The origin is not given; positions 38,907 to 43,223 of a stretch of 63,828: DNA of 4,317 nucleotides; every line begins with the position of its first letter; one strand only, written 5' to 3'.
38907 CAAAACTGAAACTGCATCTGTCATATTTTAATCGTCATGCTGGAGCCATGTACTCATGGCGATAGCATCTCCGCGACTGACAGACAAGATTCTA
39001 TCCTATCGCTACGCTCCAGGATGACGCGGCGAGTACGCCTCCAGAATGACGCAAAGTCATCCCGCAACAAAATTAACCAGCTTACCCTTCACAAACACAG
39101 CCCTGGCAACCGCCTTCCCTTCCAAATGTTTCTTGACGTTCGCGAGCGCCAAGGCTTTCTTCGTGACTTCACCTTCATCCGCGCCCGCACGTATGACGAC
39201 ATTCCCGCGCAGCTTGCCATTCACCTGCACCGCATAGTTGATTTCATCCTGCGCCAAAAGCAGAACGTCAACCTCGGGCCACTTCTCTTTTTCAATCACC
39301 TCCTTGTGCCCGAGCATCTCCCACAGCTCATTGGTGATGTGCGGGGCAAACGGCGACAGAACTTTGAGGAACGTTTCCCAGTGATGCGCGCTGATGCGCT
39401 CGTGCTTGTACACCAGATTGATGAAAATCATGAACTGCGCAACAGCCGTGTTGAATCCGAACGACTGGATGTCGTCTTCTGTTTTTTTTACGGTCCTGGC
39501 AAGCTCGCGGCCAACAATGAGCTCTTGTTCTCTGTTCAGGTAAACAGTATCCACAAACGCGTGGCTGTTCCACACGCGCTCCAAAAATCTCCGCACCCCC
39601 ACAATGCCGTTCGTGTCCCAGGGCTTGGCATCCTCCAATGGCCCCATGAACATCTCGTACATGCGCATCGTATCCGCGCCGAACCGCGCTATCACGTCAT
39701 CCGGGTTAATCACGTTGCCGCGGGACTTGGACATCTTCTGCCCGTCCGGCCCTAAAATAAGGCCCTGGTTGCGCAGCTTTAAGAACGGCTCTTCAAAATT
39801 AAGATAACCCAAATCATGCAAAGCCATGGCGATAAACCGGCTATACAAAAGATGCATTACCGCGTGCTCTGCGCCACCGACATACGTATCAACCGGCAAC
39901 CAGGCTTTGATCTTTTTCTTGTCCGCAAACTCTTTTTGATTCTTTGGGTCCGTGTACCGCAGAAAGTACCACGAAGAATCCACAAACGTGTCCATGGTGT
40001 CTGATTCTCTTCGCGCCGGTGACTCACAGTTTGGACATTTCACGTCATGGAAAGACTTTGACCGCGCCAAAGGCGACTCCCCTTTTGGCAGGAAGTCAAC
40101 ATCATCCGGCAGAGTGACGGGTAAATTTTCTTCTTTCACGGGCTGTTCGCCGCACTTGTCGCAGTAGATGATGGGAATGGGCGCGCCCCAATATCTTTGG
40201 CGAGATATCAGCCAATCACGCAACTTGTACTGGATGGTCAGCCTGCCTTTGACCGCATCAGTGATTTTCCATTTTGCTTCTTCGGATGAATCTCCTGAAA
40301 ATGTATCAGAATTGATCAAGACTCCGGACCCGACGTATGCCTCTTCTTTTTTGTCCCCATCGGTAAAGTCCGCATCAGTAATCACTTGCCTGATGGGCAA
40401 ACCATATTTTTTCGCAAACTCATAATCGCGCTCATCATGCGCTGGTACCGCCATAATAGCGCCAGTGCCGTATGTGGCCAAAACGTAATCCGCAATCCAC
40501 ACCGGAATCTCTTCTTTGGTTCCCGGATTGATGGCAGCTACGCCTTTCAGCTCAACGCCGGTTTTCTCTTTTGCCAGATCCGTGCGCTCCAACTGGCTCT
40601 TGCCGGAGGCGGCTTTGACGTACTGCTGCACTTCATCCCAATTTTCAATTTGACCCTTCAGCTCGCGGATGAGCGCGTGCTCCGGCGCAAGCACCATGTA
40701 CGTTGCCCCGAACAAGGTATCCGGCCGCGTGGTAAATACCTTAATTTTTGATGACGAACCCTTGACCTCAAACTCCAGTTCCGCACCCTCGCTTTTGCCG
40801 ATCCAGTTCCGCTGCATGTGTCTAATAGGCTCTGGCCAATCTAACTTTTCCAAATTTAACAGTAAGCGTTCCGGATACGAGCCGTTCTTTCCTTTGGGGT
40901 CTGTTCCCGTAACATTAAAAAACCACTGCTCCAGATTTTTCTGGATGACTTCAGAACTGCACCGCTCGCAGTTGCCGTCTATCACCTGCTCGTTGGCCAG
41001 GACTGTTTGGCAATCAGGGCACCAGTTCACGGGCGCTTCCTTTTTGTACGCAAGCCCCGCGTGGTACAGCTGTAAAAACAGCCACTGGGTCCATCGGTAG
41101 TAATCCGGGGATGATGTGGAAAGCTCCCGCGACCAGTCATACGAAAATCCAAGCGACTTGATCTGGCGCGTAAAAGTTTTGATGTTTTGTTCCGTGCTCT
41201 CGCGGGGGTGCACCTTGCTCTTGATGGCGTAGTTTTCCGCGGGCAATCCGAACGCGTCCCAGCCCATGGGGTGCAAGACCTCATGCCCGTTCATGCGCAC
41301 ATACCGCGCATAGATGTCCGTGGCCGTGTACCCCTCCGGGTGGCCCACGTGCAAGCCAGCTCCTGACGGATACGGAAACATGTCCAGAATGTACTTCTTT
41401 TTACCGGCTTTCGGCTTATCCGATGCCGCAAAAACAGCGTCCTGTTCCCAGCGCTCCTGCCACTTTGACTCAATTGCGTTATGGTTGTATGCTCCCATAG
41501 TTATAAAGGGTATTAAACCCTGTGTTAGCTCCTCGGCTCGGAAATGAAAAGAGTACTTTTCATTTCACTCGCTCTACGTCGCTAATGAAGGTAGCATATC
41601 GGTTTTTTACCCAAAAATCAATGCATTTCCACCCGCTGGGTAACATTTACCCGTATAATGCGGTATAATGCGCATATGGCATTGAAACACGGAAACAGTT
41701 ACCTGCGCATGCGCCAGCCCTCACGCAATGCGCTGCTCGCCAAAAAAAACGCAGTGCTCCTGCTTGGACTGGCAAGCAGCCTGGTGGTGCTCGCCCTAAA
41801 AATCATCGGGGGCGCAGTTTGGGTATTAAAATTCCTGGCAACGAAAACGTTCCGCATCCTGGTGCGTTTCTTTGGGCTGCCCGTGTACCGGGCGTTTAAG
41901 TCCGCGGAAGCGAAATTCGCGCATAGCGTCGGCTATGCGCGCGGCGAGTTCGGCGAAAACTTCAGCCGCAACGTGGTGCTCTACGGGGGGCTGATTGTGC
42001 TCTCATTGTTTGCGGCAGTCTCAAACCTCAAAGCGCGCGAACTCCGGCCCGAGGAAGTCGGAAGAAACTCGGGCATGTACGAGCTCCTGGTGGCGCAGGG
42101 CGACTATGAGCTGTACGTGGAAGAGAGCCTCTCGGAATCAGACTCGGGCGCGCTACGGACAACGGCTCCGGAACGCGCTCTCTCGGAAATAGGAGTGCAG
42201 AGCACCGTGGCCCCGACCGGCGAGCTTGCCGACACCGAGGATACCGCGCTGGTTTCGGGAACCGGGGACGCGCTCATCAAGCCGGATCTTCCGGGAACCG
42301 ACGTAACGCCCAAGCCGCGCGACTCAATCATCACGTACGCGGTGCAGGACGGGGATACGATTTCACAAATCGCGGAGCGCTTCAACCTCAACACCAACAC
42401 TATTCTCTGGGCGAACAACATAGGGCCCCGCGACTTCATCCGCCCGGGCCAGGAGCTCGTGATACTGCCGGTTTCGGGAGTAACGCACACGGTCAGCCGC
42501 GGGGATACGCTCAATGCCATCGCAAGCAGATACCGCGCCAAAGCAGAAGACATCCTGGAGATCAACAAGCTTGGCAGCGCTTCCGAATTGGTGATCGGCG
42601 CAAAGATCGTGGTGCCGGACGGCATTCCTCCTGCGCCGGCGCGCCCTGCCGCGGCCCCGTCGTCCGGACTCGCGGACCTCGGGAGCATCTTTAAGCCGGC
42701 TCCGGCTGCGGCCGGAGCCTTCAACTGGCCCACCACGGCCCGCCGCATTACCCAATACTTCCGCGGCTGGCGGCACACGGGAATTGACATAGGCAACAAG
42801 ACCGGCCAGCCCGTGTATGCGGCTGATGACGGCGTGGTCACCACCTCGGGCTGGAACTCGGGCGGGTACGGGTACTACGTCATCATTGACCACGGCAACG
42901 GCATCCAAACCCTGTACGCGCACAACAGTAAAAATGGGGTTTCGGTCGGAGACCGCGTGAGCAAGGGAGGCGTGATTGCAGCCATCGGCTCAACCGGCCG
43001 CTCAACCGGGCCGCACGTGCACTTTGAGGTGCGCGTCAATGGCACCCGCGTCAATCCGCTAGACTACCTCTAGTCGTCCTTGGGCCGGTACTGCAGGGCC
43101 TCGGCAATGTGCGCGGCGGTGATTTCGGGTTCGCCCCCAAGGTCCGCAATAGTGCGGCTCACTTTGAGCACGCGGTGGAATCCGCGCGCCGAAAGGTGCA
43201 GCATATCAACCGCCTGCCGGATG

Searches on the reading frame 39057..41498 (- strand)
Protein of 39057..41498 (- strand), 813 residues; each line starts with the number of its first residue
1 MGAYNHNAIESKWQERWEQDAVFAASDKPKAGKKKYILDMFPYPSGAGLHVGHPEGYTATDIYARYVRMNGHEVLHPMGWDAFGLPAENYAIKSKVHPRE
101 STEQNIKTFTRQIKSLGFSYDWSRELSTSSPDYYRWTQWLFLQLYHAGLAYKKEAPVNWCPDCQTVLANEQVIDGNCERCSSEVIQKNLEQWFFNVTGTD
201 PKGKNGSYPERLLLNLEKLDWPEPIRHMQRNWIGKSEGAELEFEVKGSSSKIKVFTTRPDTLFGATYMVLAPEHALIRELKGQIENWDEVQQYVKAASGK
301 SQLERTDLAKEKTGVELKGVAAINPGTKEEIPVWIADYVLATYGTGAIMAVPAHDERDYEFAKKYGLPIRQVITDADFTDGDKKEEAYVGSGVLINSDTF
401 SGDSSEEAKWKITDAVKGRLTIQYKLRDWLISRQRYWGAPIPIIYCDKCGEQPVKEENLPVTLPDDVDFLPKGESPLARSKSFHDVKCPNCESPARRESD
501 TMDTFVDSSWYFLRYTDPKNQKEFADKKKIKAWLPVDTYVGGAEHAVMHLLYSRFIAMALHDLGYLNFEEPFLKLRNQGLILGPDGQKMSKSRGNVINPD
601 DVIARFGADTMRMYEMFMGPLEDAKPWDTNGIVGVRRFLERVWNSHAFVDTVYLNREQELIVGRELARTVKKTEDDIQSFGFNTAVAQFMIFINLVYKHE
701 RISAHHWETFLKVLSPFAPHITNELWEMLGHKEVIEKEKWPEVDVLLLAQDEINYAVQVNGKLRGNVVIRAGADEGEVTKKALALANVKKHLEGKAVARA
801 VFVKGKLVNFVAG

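Call 49: search_protein_families(library=pfam, proteins=[window:39057-41498:-], max_evalue=0.00001)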
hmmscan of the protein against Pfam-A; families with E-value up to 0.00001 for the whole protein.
window:39057-41498:- (813 aa): 4 families
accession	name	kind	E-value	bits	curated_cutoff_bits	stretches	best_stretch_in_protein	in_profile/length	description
PF13603.12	tRNA-synt_1_2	-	1e-68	230.9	25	1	230-415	1-183/185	Leucyl-tRNA synthetase, editing domain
PF00133.28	tRNA-synt_1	-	1.8e-53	182.2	22.7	2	421-615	223-402/414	tRNA synthetases class I (I, L, M and V)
PF09334.17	tRNA-synt_1g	-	1.8e-31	109.7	20.1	1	41-183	7-145/391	tRNA synthetases class I (M)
PF08264.19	Anticodon_1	-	4.4e-19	69.3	25.1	1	664-774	6-143/148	Anticodon-binding domain of tRNA ligase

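Call 51: find_related_loci(query=window:39057-41498:-, collection=genome_contigs, flank=100)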
Query window:39057-41498:- (813 aa) in genome_contigs; peptide patterns used: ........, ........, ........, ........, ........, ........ (x = any residue, [..] = any of these).
579 stretches matched a pattern; 551 encode a relative of the query (tblastn E <= 1e-3); the best 80 are kept; 80 distinct loci.
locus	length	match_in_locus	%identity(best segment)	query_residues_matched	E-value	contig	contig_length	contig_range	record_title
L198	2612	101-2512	85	1-811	0e+0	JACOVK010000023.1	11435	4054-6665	MAG: Parcubacteria group bacterium isolate NC_groundwater_98_Ag_S-0.1um_57_82 S_p1_S3_170907_scaffold_458165, whole geno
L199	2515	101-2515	78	1-788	0e+0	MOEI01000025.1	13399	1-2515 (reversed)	MAG: bacterium CG10_46_32 isolate CG10_46_32 CG10_big_fil_rev_8_21_14_0.10_scaffold_4615, whole genome shotgun sequence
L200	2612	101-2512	72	1-812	0e+0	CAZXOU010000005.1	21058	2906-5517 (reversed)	MAG TPA_asm: uncultured Gammaproteobacteria bacterium isolate binchicken_co48_459 genome assembly, contig: NODE_3921_len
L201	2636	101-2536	59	4-811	0e+0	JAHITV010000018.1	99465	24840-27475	MAG: Patescibacteria group bacterium isolate MM_PC_MetaG.mb.225 MM_PC_MetaG.mb.225_k141_762089, whole genome shotgun seq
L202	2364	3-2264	65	69-811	0e+0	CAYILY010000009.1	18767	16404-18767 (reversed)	MAG TPA_asm: uncultured Gammaproteobacteria bacterium isolate ERP119705_co25_664 genome assembly, contig: NODE_1845_leng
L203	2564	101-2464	60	4-811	0e+0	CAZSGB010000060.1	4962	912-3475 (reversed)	MAG TPA_asm: uncultured Gammaproteobacteria bacterium isolate SRP118108_co4_507 genome assembly, contig: NODE_20872_leng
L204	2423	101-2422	60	1-772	0e+0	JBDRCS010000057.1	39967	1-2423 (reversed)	MAG: Patescibacteria group bacterium isolate MEGAHIT-group-1.195 k141_442495, whole genome shotgun sequence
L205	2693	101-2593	57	4-811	0e+0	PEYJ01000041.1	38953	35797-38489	MAG: Parcubacteria group bacterium CG08_land_8_20_14_0_20_48_21 CG08_land_8_20_14_0.20_scaffold_1753_c, whole genome sho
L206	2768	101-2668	56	1-803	0e+0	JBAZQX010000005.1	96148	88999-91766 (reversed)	MAG: Candidatus Doudnabacteria bacterium isolate SO_2017_SWC_9 scaffold_261_c1_LP-4_2017, whole genome shotgun sequence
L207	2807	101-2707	54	4-812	0e+0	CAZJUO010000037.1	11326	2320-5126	MAG TPA_asm: uncultured Gammaproteobacteria bacterium isolate SRP141376_co4_277 genome assembly, contig: NODE_9507_lengt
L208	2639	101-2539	57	1-811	0e+0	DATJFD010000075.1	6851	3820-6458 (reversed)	MAG TPA_asm: Candidatus Binatia bacterium isolate SMAG_U15450 k141_2449078, whole genome shotgun sequence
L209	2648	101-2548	55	4-811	0e+0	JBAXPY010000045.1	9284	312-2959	MAG: Candidatus Moraniibacteriota bacterium isolate ELA543 MAG543_45, whole genome shotgun sequence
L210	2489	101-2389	55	1-811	0e+0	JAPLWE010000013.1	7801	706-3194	MAG: Candidatus Gribaldobacteria bacterium isolate LacPavin_0419_WC90_MAG_39_10 LacPavin_0419_WC90_scaffold_496515, whol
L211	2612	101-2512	54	1-812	0e+0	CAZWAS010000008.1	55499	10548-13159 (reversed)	MAG TPA_asm: uncultured Spirochaetales bacterium isolate binchicken_co135_55 genome assembly, contig: NODE_1265_length_5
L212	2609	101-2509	54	5-803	0e+0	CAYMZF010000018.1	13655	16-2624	MAG TPA_asm: uncultured Gammaproteobacteria bacterium isolate SRP192927_co3_442 genome assembly, contig: NODE_10683_leng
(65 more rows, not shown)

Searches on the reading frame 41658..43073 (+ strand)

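Call 49: search_protein_families(library=pfam, proteins=[window:41658-43073:+], max_evalue=0.00001)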
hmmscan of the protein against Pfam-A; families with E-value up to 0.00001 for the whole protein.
window:41658-43073:+ (471 aa): 5 families
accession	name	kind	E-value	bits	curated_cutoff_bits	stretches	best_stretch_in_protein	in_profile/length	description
PF01551.29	Peptidase_M23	-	2.1e-35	121.2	28.7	1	373-467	3-96/96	Peptidase family M23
PF01476.26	LysM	-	4.6e-22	78.1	20.9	2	227-269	1-42/43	LysM domain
PF23473.1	LysM3_LYK4_5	-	1e-14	54.8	29.3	1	225-258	3-36/48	LYK4/5 LysM3 domain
PF23446.1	LysM1_NFP_LYK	-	1e-06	30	36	0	223-272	4-55/60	NFP/LYK LysM1 domain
PF23462.1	LysM3_NFP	-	2.3e-06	28.5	28.1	0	224-272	2-48/48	NFP LysM3 domain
